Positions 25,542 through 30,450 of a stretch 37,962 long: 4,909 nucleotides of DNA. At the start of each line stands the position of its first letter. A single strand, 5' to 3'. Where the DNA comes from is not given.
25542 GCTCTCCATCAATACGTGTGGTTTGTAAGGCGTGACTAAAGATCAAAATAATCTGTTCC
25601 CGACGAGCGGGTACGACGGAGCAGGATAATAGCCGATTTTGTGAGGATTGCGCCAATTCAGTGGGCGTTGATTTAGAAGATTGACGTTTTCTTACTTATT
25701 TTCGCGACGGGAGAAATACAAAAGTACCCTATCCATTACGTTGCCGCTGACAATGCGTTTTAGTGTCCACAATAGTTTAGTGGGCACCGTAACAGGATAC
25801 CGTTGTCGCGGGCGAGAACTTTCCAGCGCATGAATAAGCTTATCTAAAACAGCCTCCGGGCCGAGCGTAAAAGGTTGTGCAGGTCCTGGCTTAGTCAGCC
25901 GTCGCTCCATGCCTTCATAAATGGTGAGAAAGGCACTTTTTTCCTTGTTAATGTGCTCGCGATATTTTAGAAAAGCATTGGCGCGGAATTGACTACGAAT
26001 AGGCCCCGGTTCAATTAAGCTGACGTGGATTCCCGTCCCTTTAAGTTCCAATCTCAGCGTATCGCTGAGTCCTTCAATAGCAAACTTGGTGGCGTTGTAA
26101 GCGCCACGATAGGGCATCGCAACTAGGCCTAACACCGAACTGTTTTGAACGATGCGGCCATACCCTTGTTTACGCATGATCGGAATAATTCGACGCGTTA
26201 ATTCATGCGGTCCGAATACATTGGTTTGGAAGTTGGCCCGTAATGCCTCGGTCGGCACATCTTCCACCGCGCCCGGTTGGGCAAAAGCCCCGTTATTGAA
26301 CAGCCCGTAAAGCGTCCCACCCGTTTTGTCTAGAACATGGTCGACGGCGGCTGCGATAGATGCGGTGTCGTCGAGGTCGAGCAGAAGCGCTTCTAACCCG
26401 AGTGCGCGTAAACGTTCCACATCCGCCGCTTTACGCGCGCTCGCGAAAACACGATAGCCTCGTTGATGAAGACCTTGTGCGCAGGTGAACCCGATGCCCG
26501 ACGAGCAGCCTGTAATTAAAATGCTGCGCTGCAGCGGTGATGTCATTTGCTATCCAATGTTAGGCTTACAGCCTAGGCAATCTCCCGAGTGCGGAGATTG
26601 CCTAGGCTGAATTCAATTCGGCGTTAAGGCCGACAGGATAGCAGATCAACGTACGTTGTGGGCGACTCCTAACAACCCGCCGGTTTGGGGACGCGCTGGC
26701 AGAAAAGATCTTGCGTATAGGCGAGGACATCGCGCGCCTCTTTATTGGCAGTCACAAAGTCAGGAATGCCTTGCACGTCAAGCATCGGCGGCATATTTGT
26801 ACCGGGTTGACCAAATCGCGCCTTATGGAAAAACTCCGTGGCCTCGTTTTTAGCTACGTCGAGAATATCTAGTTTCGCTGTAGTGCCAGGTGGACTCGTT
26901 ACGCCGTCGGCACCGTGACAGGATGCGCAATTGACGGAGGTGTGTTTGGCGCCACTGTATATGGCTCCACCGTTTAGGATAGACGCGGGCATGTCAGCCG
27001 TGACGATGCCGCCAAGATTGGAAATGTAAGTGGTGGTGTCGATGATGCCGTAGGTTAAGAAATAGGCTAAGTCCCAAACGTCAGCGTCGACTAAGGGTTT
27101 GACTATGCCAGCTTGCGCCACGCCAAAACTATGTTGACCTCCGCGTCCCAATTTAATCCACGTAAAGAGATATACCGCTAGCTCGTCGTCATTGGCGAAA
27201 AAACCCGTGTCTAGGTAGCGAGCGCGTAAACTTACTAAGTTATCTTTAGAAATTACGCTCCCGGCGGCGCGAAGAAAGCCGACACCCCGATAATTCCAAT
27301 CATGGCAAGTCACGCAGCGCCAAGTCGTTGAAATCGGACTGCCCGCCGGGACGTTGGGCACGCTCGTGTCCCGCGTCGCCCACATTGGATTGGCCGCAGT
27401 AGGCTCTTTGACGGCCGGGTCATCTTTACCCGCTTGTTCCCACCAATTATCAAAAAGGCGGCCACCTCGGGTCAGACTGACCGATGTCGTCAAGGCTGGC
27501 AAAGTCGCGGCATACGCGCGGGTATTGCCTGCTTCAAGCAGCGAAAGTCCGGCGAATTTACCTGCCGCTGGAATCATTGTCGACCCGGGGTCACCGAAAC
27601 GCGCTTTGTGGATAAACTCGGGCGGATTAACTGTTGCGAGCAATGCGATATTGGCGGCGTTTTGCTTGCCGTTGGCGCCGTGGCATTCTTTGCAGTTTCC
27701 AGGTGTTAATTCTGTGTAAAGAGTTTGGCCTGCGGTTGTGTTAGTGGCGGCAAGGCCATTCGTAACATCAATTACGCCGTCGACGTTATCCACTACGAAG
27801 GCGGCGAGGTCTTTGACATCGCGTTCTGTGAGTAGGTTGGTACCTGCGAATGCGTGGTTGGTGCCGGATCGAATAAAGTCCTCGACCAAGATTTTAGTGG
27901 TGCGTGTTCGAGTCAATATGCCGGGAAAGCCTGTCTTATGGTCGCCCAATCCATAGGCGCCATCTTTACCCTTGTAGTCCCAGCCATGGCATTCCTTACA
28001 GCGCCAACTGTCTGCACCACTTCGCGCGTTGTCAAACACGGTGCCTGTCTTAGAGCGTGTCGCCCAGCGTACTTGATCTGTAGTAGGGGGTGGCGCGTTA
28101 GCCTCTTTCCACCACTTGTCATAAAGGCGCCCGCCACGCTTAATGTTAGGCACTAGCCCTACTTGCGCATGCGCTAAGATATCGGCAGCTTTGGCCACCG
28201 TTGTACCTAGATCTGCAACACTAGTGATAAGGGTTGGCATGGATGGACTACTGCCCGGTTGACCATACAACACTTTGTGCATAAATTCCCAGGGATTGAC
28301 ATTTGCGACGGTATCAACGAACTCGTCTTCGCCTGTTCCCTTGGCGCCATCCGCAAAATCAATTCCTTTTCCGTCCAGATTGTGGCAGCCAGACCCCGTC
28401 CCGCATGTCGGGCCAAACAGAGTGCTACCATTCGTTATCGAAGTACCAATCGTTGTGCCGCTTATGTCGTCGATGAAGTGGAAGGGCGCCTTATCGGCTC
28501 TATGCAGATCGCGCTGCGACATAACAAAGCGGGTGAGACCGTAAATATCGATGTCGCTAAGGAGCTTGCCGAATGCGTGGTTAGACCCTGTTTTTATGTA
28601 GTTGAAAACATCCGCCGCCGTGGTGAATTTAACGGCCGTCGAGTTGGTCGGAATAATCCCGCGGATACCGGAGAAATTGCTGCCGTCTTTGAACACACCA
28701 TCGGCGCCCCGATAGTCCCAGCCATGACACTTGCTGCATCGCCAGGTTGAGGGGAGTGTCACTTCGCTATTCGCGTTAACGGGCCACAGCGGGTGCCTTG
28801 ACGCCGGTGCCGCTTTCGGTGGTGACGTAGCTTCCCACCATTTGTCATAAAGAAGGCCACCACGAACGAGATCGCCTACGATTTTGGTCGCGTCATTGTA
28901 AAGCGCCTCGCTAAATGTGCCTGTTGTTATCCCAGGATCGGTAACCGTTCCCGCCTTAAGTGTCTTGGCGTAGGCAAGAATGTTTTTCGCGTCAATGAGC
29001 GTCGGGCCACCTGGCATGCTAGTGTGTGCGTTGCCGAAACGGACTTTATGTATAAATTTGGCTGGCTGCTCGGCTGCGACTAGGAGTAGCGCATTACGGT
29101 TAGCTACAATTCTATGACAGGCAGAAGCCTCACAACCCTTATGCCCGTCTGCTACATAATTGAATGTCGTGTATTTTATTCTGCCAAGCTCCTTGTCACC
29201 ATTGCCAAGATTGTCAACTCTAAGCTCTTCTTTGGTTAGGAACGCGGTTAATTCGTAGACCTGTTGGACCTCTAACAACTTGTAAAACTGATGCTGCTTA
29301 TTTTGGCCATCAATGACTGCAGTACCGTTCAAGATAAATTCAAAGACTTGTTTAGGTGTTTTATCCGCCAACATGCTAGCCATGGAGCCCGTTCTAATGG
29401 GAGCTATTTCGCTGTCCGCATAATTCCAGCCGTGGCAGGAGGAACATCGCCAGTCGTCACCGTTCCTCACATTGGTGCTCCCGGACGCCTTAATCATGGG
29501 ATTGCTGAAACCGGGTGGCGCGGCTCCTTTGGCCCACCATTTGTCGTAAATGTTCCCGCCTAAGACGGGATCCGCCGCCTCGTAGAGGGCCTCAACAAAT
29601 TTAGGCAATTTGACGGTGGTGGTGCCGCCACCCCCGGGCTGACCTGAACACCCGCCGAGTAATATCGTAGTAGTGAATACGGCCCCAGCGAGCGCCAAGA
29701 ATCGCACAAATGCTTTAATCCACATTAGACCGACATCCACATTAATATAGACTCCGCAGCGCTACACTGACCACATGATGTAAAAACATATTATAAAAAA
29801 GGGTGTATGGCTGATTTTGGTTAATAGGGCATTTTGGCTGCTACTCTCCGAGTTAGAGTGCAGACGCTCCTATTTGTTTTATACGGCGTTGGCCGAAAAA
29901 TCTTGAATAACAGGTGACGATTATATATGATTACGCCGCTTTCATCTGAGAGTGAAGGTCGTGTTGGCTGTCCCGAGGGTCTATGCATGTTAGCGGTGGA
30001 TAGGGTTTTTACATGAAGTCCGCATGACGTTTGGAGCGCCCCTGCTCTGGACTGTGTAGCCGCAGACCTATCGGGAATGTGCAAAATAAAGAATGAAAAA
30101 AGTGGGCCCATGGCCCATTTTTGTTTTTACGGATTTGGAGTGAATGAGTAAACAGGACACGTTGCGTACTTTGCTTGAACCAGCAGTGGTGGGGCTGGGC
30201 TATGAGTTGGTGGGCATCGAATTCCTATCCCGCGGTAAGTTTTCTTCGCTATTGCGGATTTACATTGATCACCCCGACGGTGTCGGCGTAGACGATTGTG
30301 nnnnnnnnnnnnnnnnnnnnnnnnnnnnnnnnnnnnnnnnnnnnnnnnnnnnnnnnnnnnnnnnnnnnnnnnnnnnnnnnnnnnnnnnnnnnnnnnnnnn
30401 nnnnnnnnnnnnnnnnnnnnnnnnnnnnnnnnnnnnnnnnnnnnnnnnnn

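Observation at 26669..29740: Stand-alone 1023-aa lipoprotein cytochrome built from four diverged di-haem modules; family not recognised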

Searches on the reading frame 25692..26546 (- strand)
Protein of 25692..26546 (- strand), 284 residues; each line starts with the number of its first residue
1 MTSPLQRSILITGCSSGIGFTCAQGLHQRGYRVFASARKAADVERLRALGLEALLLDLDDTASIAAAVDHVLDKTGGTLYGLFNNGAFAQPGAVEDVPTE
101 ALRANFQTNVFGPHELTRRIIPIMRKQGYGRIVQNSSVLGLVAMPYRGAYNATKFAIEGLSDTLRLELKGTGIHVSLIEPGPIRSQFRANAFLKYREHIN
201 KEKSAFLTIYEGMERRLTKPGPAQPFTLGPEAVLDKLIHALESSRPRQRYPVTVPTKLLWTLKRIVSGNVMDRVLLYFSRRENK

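Call 8: search_protein_families(library=pfam, proteins=[window:25692-26546:-], max_evalue=0.00001)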
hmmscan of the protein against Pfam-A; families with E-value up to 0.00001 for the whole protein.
window:25692-26546:- (284 aa): 4 families
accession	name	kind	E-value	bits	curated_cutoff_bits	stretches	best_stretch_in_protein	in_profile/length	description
PF00106.31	adh_short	-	1.3e-39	136.2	26.6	1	9-191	3-190/195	short chain dehydrogenase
PF13561.12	adh_short_C2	-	3.1e-31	109.2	27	1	15-189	3-182/236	Enoyl-(Acyl carrier protein) reductase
PF08659.16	KR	-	8.8e-09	36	22.6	1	9-175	3-175/180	KR domain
PF08643.16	DUF1776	-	3.3e-06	27.2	25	0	85-183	100-199/294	Fungal family of unknown function (DUF1776)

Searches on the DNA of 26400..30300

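Call 68: search_rna_families(source=window, start=26400, end=30300, threshold=evalue, max_evalue=0.1)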
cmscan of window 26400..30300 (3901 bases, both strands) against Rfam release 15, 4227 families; matches with E-value up to 0.1: 0.
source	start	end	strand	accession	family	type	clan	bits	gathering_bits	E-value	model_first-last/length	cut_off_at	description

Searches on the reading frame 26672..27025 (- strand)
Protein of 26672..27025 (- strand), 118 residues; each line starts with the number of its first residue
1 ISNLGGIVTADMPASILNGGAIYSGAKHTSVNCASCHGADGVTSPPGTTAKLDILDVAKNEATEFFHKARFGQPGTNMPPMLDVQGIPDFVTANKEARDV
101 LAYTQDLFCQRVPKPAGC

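Call 36: search_protein_families(library=pfam, proteins=[window:26672-27025:-], max_evalue=0.01)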
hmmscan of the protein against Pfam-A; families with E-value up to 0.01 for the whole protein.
seq(118 aa): 2 families
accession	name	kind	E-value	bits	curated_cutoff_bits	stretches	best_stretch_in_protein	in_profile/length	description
PF13442.11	Cytochrome_CBB3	-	9.1e-06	26.4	27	1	24-82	5-52/68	Cytochrome C oxidase, cbb3-type, subunit III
PF00034.26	Cytochrom_C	-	0.0014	20.4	21.3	1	25-103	4-85/90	Cytochrome c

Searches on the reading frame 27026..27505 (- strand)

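Call 36: search_protein_families(library=pfam, proteins=[window:27026-27505:-], max_evalue=0.01)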
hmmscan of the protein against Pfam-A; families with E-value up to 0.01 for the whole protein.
seq(160 aa): 1 family
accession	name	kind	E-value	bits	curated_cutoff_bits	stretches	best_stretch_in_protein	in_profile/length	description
PF00034.26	Cytochrom_C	-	0.0084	17.8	21.3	0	62-150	10-86/90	Cytochrome c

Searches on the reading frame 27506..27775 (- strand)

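Call 36: search_protein_families(library=pfam, proteins=[window:27506-27775:-], max_evalue=0.01)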
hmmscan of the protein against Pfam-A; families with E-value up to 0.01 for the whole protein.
seq(90 aa): 2 families
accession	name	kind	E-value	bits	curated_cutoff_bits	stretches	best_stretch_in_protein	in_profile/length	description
PF00034.26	Cytochrom_C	-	0.00033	22.3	21.3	1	15-50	3-27/90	Cytochrome c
PF13442.11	Cytochrome_CBB3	-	0.00094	19.9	27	1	12-62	2-45/68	Cytochrome C oxidase, cbb3-type, subunit III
